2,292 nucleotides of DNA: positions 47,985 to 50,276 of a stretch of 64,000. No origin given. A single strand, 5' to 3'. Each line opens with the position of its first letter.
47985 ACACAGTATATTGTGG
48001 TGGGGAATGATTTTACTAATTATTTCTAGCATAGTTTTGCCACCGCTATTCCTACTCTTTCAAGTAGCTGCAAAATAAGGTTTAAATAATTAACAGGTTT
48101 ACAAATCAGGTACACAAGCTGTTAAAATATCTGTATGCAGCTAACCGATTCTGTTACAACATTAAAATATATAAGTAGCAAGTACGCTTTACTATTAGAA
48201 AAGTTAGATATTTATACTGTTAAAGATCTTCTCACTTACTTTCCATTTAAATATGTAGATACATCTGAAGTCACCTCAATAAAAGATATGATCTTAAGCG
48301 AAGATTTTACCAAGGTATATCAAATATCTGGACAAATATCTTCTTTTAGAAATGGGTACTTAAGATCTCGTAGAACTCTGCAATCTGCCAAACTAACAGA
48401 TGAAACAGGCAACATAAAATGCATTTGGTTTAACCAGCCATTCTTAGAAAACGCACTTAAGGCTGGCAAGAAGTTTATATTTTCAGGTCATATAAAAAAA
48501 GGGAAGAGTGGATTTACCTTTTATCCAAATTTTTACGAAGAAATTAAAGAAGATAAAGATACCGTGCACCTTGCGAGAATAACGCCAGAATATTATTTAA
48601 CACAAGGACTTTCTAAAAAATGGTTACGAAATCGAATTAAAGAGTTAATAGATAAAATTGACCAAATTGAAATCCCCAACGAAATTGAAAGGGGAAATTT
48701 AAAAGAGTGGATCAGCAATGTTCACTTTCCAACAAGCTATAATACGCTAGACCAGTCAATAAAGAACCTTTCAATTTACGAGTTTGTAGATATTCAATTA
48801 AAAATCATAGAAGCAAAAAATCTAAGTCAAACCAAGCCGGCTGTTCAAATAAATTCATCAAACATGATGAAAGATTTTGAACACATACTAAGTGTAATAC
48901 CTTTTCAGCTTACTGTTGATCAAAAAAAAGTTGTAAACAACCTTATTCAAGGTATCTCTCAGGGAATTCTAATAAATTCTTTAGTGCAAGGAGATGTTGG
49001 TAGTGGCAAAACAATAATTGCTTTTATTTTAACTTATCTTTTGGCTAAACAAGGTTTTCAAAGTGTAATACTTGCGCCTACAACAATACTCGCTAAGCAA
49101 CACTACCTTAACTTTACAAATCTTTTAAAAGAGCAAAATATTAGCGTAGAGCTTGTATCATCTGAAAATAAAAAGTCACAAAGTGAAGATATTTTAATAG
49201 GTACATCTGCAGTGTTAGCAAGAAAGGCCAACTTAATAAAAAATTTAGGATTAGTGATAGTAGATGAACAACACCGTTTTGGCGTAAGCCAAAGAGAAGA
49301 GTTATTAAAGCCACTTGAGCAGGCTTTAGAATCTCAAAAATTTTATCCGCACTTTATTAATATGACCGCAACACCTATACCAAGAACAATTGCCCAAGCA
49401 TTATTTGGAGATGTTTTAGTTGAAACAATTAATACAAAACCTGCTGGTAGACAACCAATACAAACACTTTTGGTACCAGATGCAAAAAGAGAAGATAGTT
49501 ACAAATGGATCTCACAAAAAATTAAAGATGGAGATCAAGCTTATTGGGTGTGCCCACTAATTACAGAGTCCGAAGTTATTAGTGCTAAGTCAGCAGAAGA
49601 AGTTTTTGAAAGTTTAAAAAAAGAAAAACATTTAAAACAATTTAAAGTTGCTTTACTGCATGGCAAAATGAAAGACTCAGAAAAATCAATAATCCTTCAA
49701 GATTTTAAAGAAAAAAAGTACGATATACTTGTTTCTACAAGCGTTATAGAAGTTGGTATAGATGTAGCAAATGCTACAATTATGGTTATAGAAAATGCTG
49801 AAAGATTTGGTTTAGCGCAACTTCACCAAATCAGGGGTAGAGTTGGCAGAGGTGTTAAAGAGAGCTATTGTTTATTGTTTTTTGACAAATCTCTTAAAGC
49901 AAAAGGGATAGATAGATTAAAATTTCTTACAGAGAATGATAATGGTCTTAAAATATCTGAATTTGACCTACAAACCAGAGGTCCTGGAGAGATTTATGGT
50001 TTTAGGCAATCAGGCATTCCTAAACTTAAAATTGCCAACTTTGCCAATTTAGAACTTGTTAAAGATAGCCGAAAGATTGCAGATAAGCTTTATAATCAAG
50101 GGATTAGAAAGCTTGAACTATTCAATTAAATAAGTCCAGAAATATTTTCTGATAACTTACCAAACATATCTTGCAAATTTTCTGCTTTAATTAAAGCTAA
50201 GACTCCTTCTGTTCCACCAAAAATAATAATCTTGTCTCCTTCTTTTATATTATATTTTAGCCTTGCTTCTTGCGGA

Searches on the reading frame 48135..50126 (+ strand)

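Call 37: search_protein_families(library=pfam, proteins=[window:48135-50126:+], max_evalue=0.001)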
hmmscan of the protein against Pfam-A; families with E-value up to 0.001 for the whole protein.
window:48135-50126:+ (664 aa): 10 families
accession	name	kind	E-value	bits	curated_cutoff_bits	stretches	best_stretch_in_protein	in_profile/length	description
PF00270.35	DEAD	-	2.8e-23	82.9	26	1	262-420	3-165/167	DEAD/DEAH box helicase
PF17191.10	RecG_wedge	-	3.2e-21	76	23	1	12-174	7-161/162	RecG wedge domain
PF00271.37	Helicase_C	-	4.2e-21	75.7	23.5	1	464-572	13-108/110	Helicase conserved C-terminal domain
PF04851.21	ResIII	-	1.5e-17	64.5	22.5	1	258-414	3-162/164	Type III restriction enzyme, res subunit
PF01336.31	tRNA_anti-codon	-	3.3e-08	33.8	27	1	63-136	2-74/75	OB-fold nucleic acid binding domain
PF19833.4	RecG_dom3_C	-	9.9e-08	32.4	26.8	1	603-654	3-56/87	ATP-dependent DNA helicase RecG, domain 3, C-terminal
PF22590.2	Cas3-like_C_2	-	4.5e-07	30.5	27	1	485-572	13-103/106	CRISPR-associated nuclease/helicase Cas3, C-terminal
PF13604.12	AAA_30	-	4.5e-06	27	27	1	259-396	2-114/191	AAA domain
PF18766.7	SWI2_SNF2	-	2.9e-05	24.3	26.7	1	267-428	6-171/221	SWI2/SNF2 ATPase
PF13742.12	tRNA_anti_2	-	8.6e-05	23.1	27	1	47-121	8-79/95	OB-fold nucleic acid binding domain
